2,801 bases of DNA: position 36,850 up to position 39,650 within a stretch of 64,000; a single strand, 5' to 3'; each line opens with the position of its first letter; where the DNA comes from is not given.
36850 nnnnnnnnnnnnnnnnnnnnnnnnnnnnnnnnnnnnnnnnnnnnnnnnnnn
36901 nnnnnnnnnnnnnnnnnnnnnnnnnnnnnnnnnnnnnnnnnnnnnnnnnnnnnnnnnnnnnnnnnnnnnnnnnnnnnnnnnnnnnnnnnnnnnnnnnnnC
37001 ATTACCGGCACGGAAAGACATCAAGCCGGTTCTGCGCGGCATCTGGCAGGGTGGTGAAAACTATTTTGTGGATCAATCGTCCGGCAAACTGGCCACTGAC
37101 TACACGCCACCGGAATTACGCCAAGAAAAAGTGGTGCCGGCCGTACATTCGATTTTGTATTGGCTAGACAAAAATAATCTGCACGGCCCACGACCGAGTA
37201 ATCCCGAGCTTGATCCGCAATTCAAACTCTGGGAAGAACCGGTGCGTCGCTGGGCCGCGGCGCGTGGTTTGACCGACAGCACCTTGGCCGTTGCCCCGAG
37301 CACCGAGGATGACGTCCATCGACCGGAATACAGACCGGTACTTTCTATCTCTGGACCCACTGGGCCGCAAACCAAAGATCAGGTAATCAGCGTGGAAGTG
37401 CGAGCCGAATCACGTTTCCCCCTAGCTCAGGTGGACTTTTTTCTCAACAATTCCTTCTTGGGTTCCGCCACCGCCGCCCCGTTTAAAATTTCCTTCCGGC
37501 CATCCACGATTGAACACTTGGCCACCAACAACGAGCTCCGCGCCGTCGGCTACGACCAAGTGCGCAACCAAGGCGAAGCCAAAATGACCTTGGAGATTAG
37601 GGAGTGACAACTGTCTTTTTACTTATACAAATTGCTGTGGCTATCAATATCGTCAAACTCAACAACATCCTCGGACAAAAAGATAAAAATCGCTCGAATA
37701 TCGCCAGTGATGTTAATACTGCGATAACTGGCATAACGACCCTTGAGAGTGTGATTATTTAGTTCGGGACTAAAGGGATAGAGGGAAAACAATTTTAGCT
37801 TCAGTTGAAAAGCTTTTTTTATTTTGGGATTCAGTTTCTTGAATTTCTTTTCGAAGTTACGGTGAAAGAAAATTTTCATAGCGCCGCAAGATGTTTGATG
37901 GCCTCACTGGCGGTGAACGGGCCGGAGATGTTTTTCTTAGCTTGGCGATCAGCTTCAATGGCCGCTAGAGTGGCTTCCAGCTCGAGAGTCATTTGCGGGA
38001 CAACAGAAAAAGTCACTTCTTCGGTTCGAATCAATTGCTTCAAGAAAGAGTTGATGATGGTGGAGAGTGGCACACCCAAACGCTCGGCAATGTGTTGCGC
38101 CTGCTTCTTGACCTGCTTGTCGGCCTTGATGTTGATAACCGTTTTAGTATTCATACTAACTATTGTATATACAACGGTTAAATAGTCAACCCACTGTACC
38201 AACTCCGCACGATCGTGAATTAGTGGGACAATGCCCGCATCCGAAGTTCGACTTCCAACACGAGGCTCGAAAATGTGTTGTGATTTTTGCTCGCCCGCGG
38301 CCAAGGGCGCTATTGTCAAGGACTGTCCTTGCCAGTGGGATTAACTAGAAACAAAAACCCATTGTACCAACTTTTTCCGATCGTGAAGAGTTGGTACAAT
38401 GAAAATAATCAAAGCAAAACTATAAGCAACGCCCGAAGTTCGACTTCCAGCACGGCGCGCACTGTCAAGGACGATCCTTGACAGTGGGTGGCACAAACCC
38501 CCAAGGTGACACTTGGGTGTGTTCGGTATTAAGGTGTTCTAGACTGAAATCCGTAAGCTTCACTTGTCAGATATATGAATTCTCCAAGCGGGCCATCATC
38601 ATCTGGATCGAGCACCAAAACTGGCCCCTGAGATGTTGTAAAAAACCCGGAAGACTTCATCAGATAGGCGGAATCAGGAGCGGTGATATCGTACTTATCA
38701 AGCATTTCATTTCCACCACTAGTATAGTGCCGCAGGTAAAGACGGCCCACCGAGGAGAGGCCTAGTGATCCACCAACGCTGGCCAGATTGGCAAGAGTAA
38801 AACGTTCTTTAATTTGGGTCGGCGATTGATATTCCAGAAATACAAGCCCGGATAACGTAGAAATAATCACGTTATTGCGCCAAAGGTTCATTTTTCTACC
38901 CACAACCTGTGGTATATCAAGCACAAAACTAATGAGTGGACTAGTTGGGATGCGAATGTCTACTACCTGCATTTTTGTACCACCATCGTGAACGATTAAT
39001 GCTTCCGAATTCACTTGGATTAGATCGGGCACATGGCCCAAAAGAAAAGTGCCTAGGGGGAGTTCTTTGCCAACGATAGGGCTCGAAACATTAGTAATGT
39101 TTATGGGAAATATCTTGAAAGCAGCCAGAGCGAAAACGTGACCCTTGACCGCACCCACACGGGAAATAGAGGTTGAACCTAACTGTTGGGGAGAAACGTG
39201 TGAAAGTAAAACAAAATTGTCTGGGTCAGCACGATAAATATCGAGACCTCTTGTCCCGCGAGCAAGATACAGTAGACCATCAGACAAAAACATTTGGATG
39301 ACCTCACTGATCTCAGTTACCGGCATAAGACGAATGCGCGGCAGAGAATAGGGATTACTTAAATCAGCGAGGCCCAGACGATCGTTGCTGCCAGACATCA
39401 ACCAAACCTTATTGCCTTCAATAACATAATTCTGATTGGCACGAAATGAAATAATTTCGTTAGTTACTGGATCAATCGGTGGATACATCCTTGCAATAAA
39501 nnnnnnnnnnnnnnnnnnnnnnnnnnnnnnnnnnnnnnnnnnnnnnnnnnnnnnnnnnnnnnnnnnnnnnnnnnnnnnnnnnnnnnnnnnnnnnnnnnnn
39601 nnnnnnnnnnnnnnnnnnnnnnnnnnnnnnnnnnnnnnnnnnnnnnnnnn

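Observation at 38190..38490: Tandem degenerate repeat with a perfect 12-bp hairpin between the TA module and the surface-protein gene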

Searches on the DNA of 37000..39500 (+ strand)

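Call 3: search_rna_families(source=window, start=37000, end=39500, threshold=evalue, max_evalue=10, show_alignments=3)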
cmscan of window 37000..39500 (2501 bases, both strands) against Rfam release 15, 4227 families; matches with E-value up to 10: 3.
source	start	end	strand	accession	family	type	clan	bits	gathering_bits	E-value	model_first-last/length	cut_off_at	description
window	38423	38518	-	RF02233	sX14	Gene; sRNA;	-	16.1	80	7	1-92/92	no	Xanthomonas sRNA sX14/Xoo3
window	39092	39166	+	RF03149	RAGATH-12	Gene; sRNA;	-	15.5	75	8.6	1-78/78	no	RAGATH-12 RNA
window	38608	38704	-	RF01563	DdR13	Gene; snRNA; snoRNA; CD-box;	-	15.3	65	6.7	1-80/80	no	Dictyostelium snoRNA DdR13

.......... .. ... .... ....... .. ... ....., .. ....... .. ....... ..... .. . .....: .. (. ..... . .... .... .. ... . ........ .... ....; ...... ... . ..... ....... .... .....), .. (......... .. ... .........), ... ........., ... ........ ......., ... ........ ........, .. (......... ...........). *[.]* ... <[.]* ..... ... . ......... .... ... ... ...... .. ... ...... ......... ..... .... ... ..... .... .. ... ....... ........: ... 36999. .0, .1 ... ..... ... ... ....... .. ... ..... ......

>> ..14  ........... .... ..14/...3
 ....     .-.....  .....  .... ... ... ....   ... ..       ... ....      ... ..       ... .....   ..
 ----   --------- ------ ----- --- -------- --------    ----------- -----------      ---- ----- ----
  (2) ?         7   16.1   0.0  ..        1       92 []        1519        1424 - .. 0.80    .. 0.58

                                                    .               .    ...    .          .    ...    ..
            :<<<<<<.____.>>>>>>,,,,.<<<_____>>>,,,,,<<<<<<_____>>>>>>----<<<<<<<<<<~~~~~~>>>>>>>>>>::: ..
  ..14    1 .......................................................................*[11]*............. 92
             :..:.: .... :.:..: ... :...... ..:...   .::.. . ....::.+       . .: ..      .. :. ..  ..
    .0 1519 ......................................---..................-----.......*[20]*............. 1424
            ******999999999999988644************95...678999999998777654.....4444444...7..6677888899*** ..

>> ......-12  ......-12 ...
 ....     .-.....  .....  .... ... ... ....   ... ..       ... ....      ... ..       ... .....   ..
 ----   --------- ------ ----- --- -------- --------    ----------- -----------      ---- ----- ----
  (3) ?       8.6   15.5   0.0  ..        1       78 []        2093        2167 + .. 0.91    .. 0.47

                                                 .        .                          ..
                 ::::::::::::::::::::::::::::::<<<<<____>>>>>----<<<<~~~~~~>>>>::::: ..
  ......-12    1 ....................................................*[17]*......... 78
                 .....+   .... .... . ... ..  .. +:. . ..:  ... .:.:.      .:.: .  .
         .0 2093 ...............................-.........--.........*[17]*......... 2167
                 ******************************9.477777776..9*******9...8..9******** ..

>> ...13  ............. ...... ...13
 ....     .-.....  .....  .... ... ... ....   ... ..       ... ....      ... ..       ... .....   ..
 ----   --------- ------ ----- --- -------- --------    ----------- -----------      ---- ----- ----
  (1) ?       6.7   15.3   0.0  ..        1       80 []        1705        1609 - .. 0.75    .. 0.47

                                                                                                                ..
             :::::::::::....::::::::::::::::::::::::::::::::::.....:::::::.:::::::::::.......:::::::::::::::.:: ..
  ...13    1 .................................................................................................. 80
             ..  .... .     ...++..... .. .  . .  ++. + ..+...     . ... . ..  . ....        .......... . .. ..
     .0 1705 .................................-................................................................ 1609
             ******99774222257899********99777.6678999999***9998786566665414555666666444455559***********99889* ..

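Call 50: search_dna_similar(query=window:38155-38528:+, collection=plasmids, mode=distant, max_evalue=0.01)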
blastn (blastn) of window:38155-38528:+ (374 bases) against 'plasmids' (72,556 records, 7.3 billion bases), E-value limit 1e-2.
No match.

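Call 51: search_dna_similar(query=window:38155-38528:+, collection=phages, mode=distant, max_evalue=0.01)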
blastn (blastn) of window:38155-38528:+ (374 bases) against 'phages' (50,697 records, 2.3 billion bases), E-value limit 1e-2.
No match.

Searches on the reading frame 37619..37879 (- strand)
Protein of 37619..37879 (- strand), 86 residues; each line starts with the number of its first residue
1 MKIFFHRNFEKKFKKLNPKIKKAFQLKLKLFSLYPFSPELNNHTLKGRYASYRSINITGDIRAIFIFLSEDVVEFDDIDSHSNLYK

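Call 9: search_protein_families(library=pfam, proteins=[window:37619-37879:-], max_evalue=0.01)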
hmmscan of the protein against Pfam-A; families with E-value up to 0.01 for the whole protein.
window:37619-37879:- (86 aa): 2 families
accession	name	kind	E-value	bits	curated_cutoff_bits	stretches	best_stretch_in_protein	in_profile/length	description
PF15738.11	YafQ_toxin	-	2.9e-07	31.1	30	1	2-85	2-87/88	Bacterial toxin of type II toxin-antitoxin system, YafQ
PF05015.19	HigB-like_toxin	-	0.007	17.3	27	0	9-74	14-85/91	RelE-like toxin of type II toxin-antitoxin system HigB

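Call 37: find_homologous_proteins(query=window:37619-37879:-, max_evalue=0.00001)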
Query window:37619-37879:- (86 aa): 156 proteins with E <= 0.00001 among 158 candidates; the best 120 are listed.
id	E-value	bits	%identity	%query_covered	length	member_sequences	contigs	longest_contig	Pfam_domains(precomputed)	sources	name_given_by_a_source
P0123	2.4e-49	182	100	100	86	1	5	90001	PF15738.12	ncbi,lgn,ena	ncbi:MAG: type II toxin-antitoxin system YafQ family toxin [Patescibacteria group bacterium]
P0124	3.5e-35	137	79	99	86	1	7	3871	PF15738.12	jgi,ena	-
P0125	3.3e-34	134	76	99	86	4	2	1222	PF15738.12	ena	-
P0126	5.7e-34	133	78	74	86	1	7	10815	PF15738.12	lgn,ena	-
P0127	3.4e-33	131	73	100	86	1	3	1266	PF15738.12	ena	-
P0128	2.0e-31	125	73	99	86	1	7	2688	PF15738.12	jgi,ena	-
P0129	3.1e-26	109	63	100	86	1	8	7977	-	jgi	jgi:addiction module RelE/StbE family toxin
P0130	5.4e-25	105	62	99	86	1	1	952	PF15738.12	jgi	jgi:addiction module RelE/StbE family toxin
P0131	3.8e-23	99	59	99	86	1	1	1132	PF15738.12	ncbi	-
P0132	5.4e-23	98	61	99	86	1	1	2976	PF15738.12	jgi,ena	-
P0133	1.1e-22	97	60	99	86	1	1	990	PF15738.12,PF05016.22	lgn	-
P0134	1.2e-22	97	60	99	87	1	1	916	PF15738.12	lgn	-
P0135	1.4e-22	97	61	99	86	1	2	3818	PF15738.12,PF05016.22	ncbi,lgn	-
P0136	1.7e-22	97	58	99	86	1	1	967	PF15738.12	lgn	-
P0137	2.5e-22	96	56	100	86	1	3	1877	PF15738.12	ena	-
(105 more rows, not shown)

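Call 38: find_encoding_contigs(protein=P0126, flank=6000, max_places=8)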
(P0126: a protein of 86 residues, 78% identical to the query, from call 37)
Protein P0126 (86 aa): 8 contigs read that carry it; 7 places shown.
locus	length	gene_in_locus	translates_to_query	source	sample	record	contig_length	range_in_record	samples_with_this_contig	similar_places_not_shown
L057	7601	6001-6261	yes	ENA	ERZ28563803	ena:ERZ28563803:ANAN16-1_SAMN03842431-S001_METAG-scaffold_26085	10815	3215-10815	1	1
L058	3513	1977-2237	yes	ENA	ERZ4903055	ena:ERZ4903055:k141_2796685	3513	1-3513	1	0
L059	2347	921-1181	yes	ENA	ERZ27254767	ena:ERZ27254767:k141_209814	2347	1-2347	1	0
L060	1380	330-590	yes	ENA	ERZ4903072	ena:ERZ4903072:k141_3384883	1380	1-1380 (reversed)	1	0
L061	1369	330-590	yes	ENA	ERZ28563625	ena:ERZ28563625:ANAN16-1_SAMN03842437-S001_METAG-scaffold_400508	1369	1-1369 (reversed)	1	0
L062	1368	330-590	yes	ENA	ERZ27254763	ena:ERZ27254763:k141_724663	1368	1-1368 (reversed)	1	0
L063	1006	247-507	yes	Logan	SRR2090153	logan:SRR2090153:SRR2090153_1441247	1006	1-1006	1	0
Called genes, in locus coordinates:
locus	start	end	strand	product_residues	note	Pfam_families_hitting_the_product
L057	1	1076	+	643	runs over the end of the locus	PF22745:Nlig-Ia, PF01653:DNA_ligase_aden, PF03120:OB_DNA_ligase, PF12826:HHH_2, PF14520:HHH_5 (weak), PF00533:BRCT, PF12738:PTCB-BRCT (weak)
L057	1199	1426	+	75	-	-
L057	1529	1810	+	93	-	PF02686:GatC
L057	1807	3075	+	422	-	PF01425:Amidase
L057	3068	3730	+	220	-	-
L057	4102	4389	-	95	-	-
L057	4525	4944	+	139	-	-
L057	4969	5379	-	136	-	-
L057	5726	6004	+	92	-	-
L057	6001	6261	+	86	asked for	PF15738:YafQ_toxin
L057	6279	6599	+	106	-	PF01906:YbjQ_1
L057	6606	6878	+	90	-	-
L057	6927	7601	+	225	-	?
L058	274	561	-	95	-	-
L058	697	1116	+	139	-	-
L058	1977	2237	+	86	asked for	PF15738:YafQ_toxin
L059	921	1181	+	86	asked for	PF15738:YafQ_toxin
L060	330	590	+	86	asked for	PF15738:YafQ_toxin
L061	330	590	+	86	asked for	PF15738:YafQ_toxin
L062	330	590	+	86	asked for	PF15738:YafQ_toxin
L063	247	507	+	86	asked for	PF15738:YafQ_toxin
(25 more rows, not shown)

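Call 39: find_encoding_contigs(protein=P0124, flank=6000, max_places=8)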
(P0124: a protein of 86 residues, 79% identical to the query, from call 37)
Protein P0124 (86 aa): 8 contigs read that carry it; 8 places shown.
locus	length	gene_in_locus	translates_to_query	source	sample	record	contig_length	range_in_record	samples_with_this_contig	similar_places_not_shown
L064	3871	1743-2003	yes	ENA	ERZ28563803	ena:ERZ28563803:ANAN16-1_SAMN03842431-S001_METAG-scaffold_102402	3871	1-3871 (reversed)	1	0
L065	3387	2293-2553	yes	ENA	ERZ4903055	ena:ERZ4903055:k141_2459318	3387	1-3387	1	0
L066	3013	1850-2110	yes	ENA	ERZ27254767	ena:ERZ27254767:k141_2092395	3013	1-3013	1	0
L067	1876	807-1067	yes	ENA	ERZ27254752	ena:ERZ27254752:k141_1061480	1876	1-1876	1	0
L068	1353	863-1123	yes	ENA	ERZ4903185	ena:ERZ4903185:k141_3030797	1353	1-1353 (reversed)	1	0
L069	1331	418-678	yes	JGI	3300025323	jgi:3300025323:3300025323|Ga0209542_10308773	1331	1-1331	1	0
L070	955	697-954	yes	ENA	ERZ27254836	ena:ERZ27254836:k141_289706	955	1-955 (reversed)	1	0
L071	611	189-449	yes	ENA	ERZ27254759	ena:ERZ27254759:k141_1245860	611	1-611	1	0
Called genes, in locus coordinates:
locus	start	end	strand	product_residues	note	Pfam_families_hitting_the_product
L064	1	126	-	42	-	?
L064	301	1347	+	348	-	PF00144:Beta-lactamase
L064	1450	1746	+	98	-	-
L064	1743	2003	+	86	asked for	PF15738:YafQ_toxin (weak)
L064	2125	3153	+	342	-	-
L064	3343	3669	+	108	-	PF27854:Heavy_Cys_CGP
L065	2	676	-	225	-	?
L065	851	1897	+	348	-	PF00144:Beta-lactamase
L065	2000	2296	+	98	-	-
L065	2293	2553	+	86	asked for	PF15738:YafQ_toxin (weak)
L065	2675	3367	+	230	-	-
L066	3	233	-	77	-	?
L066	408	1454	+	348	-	PF00144:Beta-lactamase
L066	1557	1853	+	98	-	-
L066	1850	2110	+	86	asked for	PF15738:YafQ_toxin (weak)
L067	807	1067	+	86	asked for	PF15738:YafQ_toxin (weak)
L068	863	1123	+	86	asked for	PF15738:YafQ_toxin (weak)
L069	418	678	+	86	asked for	PF15738:YafQ_toxin (weak)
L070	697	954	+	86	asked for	PF15738:YafQ_toxin (weak)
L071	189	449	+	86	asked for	PF15738:YafQ_toxin (weak)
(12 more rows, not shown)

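Call 71: find_encoding_contigs(protein=P0128, flank=5000, max_places=6)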
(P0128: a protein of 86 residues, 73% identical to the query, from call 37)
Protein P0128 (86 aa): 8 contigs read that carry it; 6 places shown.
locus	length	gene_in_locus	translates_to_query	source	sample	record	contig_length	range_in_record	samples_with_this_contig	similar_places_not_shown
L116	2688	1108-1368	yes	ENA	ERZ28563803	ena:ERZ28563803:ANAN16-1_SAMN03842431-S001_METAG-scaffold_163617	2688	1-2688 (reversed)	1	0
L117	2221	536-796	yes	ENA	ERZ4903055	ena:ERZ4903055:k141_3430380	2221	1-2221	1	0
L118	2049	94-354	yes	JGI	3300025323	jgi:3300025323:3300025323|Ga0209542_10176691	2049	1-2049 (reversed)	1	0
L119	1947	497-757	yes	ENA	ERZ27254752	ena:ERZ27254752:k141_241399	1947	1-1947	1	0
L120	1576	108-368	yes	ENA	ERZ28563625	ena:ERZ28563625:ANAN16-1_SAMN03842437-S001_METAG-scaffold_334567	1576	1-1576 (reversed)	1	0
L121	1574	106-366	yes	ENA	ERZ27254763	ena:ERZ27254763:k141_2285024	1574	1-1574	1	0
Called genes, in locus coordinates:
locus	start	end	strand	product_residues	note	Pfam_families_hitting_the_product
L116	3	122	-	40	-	?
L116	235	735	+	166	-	PF06414:Zeta_toxin, PF13238:AAA_18 (weak), PF13671:AAA_33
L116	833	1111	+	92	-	-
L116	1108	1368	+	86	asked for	PF15738:YafQ_toxin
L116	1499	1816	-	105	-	-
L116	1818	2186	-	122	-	PF18924:DUF5674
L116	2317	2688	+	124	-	?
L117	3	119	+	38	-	?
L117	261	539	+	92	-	-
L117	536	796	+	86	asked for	PF15738:YafQ_toxin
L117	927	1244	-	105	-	-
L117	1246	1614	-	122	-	PF18924:DUF5674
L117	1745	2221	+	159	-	?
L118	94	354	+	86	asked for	PF15738:YafQ_toxin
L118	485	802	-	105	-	-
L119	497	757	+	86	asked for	PF15738:YafQ_toxin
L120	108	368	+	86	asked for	PF15738:YafQ_toxin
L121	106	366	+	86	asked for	PF15738:YafQ_toxin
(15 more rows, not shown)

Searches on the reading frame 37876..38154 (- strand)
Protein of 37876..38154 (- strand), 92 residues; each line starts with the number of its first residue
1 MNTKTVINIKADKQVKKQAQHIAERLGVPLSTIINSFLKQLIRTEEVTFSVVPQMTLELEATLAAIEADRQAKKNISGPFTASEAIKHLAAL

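Call 9: search_protein_families(library=pfam, proteins=[window:37876-38154:-], max_evalue=0.01)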
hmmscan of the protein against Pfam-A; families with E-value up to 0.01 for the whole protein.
window:37876-38154:- (92 aa): 2 families
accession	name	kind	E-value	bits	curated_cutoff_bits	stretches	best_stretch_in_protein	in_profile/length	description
PF04221.18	RelB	-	2.5e-06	27.7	22.4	1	6-74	3-69/82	RelB antitoxin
PF19891.5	DUF6364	-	0.00087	20.2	27.3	1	1-52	1-39/70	Family of unknown function (DUF6364)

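Call 19: find_encoding_contigs(protein=window:37876-38154:-, flank=10000, max_places=10)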
Protein window:37876-38154:- (92 aa): 1 contig read that carries it; 1 place shown.
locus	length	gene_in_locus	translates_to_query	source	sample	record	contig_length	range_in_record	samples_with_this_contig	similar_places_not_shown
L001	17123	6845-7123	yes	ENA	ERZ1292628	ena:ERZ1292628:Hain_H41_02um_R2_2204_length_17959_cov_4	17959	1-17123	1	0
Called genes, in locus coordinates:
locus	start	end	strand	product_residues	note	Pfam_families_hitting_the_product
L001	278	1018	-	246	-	PF02096:60KD_IMP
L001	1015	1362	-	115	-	PF00825:Ribonuclease_P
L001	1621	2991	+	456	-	PF11638:DnaA_N, PF00308:Bac_DnaA, PF01695:IstB_IS21, PF00004:AAA, PF01637:ATPase_2 (weak), PF13173:AAA_14 (weak), PF08299:Bac_DnaA_C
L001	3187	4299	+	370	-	PF00712:DNA_pol3_beta, PF02767:DNA_pol3_beta_2, PF02768:DNA_pol3_beta_3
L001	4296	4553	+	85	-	-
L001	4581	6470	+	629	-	-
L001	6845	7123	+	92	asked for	PF04221:RelB (weak)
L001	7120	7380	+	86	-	PF15738:YafQ_toxin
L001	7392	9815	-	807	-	PF00912:Transgly, PF00905:Transpeptidase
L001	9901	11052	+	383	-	PF00579:tRNA-synt_1b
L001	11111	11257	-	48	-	-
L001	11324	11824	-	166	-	PF02075:RuvC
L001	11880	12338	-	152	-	PF20772:TACO1_YebC_N, PF01709:Transcrip_reg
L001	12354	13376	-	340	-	PF05496:RuvB_N, PF06068:TIP49 (faint), PF00004:AAA, PF07728:AAA_5 (faint), PF17864:AAA_lid_4, PF05491:WHD_RuvB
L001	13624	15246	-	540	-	-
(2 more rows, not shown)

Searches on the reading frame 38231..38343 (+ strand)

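Call 74: search_protein_families(library=pfam, proteins=[window:38231-38343:+], max_evalue=1)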
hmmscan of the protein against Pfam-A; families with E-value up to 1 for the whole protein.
window:38231-38343:+ (37 aa): 0 families
